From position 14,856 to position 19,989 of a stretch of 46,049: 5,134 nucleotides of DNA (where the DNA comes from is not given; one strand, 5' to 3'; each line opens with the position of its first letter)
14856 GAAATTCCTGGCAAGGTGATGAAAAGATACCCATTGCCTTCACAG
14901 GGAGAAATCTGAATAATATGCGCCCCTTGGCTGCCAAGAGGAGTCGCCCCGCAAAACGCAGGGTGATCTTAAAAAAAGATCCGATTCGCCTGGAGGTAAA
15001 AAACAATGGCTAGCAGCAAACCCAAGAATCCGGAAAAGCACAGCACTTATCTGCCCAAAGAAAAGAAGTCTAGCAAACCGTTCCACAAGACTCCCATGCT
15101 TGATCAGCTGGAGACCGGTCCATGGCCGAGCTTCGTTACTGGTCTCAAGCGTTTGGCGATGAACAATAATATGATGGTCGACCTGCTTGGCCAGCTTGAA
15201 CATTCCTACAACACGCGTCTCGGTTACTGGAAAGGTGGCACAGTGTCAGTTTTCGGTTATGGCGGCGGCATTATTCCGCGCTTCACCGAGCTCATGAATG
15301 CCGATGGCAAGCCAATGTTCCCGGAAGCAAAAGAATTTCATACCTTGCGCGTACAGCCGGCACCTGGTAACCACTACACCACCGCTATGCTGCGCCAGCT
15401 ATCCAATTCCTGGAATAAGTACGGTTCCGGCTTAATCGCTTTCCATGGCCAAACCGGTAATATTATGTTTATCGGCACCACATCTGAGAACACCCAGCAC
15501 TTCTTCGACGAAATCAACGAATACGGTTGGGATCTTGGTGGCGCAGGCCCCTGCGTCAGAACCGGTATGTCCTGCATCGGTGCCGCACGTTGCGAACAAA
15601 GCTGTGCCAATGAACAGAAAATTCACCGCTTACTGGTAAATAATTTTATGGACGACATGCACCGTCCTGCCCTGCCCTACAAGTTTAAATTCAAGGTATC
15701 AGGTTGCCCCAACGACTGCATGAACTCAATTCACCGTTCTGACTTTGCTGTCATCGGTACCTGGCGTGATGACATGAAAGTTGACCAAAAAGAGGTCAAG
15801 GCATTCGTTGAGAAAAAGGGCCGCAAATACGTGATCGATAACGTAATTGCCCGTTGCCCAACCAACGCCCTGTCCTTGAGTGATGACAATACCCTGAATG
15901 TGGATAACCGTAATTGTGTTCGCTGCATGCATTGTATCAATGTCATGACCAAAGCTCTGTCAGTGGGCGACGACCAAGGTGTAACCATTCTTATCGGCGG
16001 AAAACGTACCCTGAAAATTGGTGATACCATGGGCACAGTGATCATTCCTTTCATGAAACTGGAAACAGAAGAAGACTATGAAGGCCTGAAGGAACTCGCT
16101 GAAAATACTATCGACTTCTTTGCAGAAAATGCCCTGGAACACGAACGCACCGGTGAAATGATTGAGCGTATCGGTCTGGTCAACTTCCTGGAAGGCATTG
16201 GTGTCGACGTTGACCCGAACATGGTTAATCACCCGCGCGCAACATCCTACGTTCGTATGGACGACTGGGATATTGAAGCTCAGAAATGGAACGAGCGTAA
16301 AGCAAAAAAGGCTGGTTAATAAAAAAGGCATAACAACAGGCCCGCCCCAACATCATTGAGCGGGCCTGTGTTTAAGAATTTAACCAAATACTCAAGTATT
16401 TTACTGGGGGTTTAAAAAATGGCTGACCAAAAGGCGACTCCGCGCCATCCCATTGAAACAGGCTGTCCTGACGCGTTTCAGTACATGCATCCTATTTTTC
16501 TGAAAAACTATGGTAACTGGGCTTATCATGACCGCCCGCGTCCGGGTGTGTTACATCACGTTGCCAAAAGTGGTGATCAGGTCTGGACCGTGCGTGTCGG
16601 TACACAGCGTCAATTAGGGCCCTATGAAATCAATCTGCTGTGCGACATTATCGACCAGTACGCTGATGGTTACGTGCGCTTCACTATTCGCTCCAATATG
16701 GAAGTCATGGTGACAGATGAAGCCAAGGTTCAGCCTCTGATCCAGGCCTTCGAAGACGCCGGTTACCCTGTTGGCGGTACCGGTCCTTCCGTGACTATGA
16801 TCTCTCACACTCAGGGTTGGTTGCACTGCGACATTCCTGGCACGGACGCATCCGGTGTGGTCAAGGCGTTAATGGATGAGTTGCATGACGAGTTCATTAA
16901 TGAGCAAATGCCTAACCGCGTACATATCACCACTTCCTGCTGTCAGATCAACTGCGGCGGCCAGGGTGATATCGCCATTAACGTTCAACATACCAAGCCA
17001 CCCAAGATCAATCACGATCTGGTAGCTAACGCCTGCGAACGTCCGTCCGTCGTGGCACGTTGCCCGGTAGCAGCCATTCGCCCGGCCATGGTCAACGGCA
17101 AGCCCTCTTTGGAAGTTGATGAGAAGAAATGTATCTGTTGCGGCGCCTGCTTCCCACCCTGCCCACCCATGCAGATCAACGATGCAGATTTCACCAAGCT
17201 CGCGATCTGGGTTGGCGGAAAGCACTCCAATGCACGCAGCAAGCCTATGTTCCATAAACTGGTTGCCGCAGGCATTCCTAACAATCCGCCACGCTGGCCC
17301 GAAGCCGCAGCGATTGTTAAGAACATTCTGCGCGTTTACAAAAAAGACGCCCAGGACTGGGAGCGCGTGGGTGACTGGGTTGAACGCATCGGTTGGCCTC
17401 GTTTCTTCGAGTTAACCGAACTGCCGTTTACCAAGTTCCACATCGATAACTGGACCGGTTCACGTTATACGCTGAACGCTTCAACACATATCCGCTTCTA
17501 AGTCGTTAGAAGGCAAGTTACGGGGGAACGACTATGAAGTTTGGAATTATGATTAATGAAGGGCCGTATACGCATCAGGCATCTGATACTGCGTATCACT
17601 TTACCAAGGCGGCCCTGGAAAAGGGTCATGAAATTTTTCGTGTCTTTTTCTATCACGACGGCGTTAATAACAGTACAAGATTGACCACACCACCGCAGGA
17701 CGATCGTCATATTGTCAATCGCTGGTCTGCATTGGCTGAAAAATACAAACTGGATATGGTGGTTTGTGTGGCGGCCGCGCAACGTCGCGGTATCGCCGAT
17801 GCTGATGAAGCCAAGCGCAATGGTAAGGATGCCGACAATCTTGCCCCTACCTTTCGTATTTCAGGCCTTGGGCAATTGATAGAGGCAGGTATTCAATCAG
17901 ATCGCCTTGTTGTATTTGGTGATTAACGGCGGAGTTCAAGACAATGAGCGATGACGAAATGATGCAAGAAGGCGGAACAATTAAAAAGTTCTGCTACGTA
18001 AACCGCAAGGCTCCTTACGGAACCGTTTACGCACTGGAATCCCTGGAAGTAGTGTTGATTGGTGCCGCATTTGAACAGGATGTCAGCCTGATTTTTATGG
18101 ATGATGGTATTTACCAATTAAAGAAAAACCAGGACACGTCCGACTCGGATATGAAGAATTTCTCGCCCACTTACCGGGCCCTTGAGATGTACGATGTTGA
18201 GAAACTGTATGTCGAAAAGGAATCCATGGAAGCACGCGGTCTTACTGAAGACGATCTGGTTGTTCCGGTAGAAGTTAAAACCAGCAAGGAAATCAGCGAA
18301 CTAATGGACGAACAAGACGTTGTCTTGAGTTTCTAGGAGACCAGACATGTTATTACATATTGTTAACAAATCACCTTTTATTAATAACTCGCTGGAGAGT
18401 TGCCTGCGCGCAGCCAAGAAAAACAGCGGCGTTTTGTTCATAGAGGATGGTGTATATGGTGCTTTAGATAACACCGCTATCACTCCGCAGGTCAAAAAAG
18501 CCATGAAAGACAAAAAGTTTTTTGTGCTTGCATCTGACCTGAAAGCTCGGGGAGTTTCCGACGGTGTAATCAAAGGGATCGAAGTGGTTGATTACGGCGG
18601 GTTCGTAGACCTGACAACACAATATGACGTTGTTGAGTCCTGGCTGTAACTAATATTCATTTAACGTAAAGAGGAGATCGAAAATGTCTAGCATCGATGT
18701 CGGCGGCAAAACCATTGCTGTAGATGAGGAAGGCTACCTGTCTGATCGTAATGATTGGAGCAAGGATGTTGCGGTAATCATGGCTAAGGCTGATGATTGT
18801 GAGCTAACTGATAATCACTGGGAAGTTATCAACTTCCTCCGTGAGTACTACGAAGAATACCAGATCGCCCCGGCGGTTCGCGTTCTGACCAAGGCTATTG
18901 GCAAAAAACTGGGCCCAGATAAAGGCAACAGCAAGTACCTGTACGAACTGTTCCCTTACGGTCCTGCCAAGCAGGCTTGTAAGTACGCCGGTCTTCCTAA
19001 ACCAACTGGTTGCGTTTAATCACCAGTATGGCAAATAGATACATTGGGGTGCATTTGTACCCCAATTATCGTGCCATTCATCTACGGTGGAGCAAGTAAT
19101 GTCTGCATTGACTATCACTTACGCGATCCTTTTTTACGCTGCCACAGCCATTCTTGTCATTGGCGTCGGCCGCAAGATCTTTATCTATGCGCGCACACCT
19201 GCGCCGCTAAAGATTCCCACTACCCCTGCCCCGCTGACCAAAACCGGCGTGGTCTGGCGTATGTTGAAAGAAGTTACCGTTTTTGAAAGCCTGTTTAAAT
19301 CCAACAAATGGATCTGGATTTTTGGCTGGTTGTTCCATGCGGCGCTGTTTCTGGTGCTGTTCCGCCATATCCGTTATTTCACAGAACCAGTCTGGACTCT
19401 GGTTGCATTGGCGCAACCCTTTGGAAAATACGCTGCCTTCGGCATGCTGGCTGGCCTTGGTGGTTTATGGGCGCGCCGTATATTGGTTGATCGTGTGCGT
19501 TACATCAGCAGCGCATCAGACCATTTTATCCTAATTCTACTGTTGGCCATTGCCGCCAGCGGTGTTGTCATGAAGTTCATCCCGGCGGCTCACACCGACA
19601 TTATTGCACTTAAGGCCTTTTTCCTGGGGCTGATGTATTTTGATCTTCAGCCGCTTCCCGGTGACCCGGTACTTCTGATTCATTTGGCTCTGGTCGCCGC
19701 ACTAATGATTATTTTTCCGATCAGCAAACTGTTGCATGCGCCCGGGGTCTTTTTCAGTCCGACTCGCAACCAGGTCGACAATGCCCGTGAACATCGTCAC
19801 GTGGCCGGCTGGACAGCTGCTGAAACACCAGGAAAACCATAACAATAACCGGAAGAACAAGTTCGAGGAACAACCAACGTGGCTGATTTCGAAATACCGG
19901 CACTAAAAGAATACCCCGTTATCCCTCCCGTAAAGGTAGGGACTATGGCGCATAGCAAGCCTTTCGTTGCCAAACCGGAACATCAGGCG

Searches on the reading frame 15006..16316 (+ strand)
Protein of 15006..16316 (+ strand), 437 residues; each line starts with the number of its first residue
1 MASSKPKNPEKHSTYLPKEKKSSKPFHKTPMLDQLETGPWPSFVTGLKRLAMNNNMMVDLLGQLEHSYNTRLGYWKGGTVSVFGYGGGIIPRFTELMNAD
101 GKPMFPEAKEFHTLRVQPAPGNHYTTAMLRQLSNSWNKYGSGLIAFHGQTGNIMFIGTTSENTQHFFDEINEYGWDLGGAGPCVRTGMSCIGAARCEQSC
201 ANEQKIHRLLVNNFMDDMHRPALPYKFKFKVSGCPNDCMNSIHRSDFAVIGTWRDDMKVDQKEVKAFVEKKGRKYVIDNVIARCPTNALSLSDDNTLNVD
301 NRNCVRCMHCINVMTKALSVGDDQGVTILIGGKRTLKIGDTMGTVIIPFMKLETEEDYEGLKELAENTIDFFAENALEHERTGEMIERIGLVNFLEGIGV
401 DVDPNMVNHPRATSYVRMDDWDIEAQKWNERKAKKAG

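Call 10: search_protein_families(library=ncbifam, proteins=[window:15006-16316:+], max_evalue=0.00001)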
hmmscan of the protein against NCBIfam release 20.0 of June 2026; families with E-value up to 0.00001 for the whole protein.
window:15006-16316:+ (437 aa): 3 families
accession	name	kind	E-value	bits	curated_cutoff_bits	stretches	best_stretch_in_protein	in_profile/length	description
TIGR02064.1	dsrA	equivalog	4.8e-173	575.6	392.85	1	32-432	1-400/402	dissimilatory-type sulfite reductase subunit alpha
TIGR02066.1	dsrB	equivalog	3.6e-37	128.1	341.5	1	126-416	43-329/341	dissimilatory-type sulfite reductase subunit beta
TIGR02912.1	sulfite_red_C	equivalog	4.6e-09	35.7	324.1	1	180-396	96-294/314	sulfite reductase subunit C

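Call 64: find_related_loci(query=window:15006-16316:+, collection=genome_contigs, flank=1000)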
Query window:15006-16316:+ (437 aa) in genome_contigs; peptide patterns used: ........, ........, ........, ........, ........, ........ (x = any residue, [..] = any of these).
600 stretches matched a pattern (row limit reached: there are more); 598 encode a relative of the query (tblastn E <= 1e-3); the best 80 are kept; 80 distinct loci.
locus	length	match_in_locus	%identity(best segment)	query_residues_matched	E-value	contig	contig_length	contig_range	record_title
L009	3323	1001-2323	87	2-437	0e+0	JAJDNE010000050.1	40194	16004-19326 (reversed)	MAG: Acidiferrobacterales bacterium isolate ALJrbin.17 k141_6344665, whole genome shotgun sequence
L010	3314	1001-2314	86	1-437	0e+0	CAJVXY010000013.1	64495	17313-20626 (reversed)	MAG TPA_asm: uncultured Acidiferrobacteraceae bacterium isolate DRR093004_bin.13_MetaBAT_v2.12.1_MAG genome assembly, co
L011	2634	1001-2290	83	1-435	0e+0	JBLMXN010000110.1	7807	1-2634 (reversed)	MAG: Bacteroidota bacterium isolate MAG255 PRJNA957066_bin36_renamed_109, whole genome shotgun sequence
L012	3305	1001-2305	83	2-433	0e+0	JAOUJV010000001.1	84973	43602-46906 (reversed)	MAG: Gammaproteobacteria bacterium isolate 8_1_Jan_SF_Bin19 8_1_Jan_SF_Bin19_scaffold_98_c1, whole genome shotgun sequen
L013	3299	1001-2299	83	1-433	0e+0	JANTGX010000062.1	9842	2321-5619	MAG: Gammaproteobacteria bacterium isolate bin10089 c_000000007766, whole genome shotgun sequence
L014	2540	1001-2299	83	1-433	0e+0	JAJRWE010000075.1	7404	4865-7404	MAG: Gammaproteobacteria bacterium isolate Dive96_bin2.149 k141_879439, whole genome shotgun sequence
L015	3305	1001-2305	83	2-433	0e+0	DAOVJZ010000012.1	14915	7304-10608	MAG TPA_asm: Granulosicoccaceae bacterium isolate CSMAG_1406 CSMAG_1406_k141_288807_length_14915_cov_31.0663, whole geno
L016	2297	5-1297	82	3-433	0e+0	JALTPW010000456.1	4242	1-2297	MAG: Chromatiales bacterium isolate S140_maxbin2_scaf2bin.116 S140_NODE_23980_length_4242_cov_5.362090, whole genome sho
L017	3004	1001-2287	82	4-437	0e+0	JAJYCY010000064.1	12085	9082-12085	MAG: Proteobacteria bacterium isolate BP9.bin79 NODE_10685_length_12085_cov_16.820455, whole genome shotgun sequence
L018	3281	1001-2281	81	6-437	0e+0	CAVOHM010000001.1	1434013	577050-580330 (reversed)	MAG: uncultured beta proteobacterium isolate MFD09964.bin.2.42 genome assembly, contig: contig_10578, whole genome shotg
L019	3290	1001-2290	80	2-436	0e+0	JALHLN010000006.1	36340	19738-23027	MAG: Burkholderiales bacterium isolate Bin_20_2 c_000000005336, whole genome shotgun sequence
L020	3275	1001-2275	81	5-434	0e+0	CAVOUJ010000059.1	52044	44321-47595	MAG: uncultured beta proteobacterium isolate MFD10007.bin.2.158 genome assembly, contig: contig_92494, whole genome shot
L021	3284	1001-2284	81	2-434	0e+0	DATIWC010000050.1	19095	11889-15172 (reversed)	MAG TPA_asm: Usitatibacter sp. isolate SMAG_U15213 k141_1850308, whole genome shotgun sequence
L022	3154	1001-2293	80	2-437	0e+0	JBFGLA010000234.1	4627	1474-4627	MAG: Burkholderiales bacterium isolate Mix_sand03.2021.01.D.70 k141_1302971_length_4627_cov_20.5125, whole genome shotgu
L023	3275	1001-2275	81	2-431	0e+0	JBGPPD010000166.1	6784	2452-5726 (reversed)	MAG: Gammaproteobacteria bacterium isolate OBJ2_061818_050_22 k141_1260773_length_6784_cov_67.9536, whole genome shotgun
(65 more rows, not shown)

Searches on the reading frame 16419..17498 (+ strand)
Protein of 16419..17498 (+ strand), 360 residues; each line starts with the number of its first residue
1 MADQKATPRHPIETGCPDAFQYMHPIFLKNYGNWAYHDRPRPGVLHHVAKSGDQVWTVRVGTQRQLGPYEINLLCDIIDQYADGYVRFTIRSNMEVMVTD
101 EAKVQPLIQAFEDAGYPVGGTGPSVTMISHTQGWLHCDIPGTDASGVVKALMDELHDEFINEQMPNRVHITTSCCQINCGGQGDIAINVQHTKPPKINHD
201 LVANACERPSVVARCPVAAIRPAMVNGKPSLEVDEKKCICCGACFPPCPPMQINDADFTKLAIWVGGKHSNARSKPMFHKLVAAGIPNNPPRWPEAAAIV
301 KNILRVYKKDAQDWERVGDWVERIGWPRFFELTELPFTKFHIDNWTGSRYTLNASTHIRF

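Call 10: search_protein_families(library=ncbifam, proteins=[window:16419-17498:+], max_evalue=0.00001)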
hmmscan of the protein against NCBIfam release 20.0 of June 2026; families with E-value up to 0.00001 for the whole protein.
window:16419-17498:+ (360 aa): 3 families
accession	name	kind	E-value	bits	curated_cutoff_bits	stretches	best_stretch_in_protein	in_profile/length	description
TIGR02066.1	dsrB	equivalog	1.3e-152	507.7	341.5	1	27-360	2-341/341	dissimilatory-type sulfite reductase subunit beta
TIGR02064.1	dsrA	equivalog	5.2e-25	88.1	392.85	1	69-335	97-368/402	dissimilatory-type sulfite reductase subunit alpha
NF007382.0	PRK09898.1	equivalog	8.8e-06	25.4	213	0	204-251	124-169/208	ferredoxin-like protein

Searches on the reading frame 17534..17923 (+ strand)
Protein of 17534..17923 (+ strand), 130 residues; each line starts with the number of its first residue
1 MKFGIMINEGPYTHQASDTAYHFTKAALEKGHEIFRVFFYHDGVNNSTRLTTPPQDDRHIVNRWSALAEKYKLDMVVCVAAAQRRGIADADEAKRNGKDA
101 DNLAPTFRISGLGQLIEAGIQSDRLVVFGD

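Call 10: search_protein_families(library=ncbifam, proteins=[window:17534-17923:+], max_evalue=0.00001)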
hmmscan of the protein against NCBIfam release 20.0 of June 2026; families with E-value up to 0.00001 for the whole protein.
window:17534-17923:+ (130 aa): 2 families
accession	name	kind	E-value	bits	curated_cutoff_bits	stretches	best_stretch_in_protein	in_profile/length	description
TIGR03012.1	sulf_tusD_dsrE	equivalog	4.6e-48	162.3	89.25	1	2-128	1-127/127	sulfurtransferase complex subunit TusD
NF001237.0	PRK00207.1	equivalog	9.5e-46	154.9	92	1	1-128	1-128/128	sulfurtransferase complex subunit TusD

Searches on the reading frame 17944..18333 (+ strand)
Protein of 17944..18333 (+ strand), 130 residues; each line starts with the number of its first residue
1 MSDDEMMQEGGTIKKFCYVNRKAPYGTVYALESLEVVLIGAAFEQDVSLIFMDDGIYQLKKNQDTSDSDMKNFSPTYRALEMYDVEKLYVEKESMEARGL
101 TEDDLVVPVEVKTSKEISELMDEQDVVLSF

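Call 10: search_protein_families(library=ncbifam, proteins=[window:17944-18333:+], max_evalue=0.00001)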
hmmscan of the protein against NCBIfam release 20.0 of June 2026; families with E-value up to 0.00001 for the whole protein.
window:17944-18333:+ (130 aa): 2 families
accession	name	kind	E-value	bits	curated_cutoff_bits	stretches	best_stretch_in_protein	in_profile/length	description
TIGR03010.1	sulf_tusC_dsrF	equivalog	1.3e-39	134.7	94.15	1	15-130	1-116/116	sulfurtransferase complex subunit TusC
NF001238.0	PRK00211.1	equivalog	1.8e-28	98.8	79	1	14-130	2-119/119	sulfurtransferase complex subunit TusC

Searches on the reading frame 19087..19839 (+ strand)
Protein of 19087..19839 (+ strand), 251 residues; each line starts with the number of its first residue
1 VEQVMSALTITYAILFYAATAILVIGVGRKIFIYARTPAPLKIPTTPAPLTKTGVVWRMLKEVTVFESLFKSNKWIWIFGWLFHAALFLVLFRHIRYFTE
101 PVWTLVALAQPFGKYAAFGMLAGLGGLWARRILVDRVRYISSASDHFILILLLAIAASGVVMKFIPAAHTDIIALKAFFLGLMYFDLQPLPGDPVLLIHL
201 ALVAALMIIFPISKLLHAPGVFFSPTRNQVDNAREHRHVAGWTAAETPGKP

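Call 10: search_protein_families(library=ncbifam, proteins=[window:19087-19839:+], max_evalue=0.00001)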
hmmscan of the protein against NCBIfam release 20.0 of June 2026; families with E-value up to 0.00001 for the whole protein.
window:19087-19839:+ (251 aa): 2 families
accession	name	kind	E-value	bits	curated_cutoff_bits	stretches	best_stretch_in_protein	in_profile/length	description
NF038037.1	cytob_DsrM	equivalog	1.7e-46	158.9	300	1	10-244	19-293/320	sulfate reduction electron transfer complex DsrMKJOP subunit DsrM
TIGR00351.1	narI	equivalog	2.9e-06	27.3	105.55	1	78-218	50-206/225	respiratory nitrate reductase subunit gamma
